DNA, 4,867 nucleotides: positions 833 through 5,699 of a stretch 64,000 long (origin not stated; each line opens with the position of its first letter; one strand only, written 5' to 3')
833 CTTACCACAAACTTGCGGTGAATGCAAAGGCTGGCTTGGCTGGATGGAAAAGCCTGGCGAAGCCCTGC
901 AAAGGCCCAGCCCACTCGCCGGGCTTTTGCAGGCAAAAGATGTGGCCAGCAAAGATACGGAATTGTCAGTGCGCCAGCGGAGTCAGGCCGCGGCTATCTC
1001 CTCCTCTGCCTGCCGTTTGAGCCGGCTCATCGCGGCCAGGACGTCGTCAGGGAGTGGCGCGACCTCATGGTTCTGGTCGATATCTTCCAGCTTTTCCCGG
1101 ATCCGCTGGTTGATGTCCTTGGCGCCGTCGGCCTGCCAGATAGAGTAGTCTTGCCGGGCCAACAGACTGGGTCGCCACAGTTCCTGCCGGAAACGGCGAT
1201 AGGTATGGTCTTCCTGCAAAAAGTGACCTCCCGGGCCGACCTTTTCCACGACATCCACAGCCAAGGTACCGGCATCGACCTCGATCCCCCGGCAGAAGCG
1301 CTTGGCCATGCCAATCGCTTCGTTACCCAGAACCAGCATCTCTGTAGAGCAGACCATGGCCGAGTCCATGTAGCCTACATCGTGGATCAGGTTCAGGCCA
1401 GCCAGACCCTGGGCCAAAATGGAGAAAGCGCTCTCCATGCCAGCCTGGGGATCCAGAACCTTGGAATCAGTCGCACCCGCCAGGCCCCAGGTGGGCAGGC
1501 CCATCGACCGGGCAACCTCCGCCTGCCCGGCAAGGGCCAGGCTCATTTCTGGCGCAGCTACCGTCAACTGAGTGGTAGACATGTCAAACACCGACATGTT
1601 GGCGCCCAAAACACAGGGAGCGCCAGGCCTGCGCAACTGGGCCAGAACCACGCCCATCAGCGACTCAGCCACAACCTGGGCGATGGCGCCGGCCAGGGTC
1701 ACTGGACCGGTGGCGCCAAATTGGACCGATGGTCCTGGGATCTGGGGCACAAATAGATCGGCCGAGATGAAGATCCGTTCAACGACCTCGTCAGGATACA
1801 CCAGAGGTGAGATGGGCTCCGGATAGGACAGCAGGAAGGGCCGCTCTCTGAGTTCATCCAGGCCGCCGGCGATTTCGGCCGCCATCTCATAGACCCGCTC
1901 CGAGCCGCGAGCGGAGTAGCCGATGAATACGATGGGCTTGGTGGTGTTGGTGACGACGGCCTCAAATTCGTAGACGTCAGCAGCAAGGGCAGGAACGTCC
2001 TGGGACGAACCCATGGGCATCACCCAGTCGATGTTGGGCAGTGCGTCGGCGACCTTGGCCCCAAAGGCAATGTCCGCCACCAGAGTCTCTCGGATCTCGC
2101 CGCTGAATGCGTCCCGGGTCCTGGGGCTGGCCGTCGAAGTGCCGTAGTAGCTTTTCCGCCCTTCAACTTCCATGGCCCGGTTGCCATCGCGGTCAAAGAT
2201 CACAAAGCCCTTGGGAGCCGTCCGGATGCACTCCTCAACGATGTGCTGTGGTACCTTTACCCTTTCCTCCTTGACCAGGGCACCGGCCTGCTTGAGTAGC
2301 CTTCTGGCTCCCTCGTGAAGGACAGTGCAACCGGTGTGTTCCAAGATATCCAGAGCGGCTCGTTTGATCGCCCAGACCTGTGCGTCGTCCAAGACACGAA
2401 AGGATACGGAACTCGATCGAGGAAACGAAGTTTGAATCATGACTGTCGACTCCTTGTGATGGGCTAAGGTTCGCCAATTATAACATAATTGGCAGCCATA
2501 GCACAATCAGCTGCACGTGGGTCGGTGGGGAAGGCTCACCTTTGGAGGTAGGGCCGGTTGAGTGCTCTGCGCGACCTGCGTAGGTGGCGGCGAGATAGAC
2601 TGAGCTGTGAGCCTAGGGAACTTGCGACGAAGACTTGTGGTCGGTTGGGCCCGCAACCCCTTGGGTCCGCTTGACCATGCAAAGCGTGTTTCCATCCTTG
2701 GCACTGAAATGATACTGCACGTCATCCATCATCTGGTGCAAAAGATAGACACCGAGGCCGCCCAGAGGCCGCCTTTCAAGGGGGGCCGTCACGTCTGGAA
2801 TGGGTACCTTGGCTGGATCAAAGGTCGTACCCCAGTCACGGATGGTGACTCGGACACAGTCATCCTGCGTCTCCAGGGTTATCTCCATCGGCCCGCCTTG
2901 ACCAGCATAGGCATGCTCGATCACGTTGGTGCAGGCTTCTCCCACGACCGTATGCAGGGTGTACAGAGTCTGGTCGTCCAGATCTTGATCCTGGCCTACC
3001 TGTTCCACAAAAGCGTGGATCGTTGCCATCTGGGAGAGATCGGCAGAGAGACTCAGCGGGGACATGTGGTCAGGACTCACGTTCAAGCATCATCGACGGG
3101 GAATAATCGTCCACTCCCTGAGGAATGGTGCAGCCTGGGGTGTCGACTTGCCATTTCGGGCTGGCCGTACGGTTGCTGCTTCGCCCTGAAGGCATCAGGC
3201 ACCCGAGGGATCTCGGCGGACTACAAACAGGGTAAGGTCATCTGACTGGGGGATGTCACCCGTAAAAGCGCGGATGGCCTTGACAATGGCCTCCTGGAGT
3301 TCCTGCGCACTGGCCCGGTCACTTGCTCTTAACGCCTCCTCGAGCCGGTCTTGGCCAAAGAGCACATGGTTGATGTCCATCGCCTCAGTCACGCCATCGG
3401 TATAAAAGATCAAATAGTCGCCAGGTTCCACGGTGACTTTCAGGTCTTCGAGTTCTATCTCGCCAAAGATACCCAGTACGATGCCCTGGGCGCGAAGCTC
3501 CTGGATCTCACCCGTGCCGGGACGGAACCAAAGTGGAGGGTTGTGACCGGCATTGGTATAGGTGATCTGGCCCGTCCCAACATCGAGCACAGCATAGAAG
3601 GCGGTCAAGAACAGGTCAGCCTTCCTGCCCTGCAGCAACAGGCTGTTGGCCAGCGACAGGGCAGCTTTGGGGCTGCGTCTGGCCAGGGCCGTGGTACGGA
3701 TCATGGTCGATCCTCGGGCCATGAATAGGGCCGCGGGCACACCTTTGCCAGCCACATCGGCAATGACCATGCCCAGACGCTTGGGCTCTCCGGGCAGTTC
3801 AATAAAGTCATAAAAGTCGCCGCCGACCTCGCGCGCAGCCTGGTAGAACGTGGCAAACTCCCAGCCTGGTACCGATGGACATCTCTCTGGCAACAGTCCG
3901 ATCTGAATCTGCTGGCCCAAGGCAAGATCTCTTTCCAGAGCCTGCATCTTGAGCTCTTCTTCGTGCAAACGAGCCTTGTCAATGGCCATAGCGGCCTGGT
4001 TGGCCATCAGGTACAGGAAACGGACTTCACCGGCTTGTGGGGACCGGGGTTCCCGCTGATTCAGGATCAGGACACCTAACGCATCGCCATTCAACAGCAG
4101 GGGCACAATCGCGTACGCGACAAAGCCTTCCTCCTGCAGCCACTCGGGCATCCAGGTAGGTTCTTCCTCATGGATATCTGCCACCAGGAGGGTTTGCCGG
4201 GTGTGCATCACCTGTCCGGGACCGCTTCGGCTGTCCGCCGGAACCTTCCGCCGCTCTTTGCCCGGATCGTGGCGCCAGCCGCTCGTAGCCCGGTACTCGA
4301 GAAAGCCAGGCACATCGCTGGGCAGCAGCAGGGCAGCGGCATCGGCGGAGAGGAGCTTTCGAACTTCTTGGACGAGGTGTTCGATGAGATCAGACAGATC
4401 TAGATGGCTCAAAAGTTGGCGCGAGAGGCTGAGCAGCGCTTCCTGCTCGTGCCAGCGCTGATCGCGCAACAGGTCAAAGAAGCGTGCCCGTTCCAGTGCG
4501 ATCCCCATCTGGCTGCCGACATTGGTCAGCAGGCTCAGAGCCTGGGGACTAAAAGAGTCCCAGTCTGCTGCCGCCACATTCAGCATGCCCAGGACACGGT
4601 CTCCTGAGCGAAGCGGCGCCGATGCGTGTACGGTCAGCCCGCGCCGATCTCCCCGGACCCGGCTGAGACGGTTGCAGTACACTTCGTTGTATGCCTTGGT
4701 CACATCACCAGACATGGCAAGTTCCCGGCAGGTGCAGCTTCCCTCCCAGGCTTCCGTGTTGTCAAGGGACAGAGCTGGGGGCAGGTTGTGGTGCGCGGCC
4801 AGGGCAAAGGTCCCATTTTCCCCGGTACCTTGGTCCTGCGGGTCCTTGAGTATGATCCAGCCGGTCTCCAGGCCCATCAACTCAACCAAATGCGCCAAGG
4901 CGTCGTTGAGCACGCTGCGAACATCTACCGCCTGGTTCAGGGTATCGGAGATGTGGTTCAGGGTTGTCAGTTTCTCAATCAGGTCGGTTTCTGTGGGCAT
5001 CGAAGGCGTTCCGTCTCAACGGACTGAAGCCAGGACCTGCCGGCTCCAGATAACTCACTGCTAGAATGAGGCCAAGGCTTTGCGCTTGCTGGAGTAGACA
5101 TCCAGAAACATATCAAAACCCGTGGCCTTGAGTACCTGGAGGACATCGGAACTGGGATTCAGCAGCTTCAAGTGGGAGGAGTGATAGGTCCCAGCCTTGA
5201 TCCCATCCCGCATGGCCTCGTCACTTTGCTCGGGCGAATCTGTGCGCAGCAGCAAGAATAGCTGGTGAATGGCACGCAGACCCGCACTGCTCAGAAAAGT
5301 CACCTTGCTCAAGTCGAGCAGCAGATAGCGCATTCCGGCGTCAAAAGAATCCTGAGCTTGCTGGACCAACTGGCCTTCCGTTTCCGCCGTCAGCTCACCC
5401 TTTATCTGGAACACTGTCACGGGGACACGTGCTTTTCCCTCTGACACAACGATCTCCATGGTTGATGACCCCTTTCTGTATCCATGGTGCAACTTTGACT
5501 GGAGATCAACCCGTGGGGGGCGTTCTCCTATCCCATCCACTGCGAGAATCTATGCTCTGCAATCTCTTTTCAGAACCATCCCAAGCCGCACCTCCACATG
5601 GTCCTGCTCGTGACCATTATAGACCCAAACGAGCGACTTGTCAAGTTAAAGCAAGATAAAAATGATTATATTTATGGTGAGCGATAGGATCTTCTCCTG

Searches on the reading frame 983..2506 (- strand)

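Call 46: search_protein_families(library=pfam, proteins=[window:983-2506:-], max_evalue=0.001)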
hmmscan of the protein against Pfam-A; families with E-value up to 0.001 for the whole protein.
window:983-2506:- (507 aa): 1 family
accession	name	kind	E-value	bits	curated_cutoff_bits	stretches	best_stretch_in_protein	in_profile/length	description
PF06253.16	MTTB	-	5.4e-96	322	25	1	26-496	21-491/500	Trimethylamine methyltransferase (MTTB)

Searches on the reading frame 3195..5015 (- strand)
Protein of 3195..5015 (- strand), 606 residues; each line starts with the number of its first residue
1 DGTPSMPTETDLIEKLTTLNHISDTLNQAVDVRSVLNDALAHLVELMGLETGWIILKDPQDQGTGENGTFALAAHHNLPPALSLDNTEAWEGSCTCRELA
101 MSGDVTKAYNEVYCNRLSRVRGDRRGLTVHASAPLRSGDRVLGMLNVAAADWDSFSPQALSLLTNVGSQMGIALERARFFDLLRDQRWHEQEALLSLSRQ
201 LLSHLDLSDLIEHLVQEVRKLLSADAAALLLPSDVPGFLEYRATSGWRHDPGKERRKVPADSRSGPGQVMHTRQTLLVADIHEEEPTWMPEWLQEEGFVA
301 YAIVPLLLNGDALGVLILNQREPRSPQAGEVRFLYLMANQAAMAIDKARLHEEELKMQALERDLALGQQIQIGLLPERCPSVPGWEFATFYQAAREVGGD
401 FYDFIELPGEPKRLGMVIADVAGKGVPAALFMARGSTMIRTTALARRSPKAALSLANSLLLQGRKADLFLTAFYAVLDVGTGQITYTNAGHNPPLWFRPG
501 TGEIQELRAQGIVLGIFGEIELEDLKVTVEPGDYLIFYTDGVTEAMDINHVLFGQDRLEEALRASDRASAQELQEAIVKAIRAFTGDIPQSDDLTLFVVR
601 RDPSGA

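Call 46: search_protein_families(library=pfam, proteins=[window:3195-5015:-], max_evalue=0.001)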
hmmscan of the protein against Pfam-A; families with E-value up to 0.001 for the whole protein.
window:3195-5015:- (606 aa): 4 families
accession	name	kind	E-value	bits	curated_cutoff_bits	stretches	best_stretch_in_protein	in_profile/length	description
PF07228.17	SpoIIE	-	3e-53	181.1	25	1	411-601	2-191/192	Stage II sporulation protein E (SpoIIE)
PF13185.12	GAF_2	-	1e-32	113.7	28.6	2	205-346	2-136/136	GAF domain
PF01590.32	GAF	-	7.1e-27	95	22.4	2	206-345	1-133/133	GAF domain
PF13492.12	GAF_3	-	3.2e-16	60.3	27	2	207-346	2-128/129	GAF domain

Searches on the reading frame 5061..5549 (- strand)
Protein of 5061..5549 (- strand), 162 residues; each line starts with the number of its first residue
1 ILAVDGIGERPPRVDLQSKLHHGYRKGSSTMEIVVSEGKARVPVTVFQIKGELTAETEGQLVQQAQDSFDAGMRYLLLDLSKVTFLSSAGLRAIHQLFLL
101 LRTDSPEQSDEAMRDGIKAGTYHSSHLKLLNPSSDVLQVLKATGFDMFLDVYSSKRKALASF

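Call 46: search_protein_families(library=pfam, proteins=[window:5061-5549:-], max_evalue=0.001)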
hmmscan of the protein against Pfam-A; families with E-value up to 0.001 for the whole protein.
window:5061-5549:- (162 aa): 2 families
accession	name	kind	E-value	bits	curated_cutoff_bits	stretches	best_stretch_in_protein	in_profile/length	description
PF01740.26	STAS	-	3.5e-12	46.5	22.6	1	43-102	9-69/106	STAS domain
PF13466.11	STAS_2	-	2.5e-06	28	29.2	1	49-97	3-50/80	STAS domain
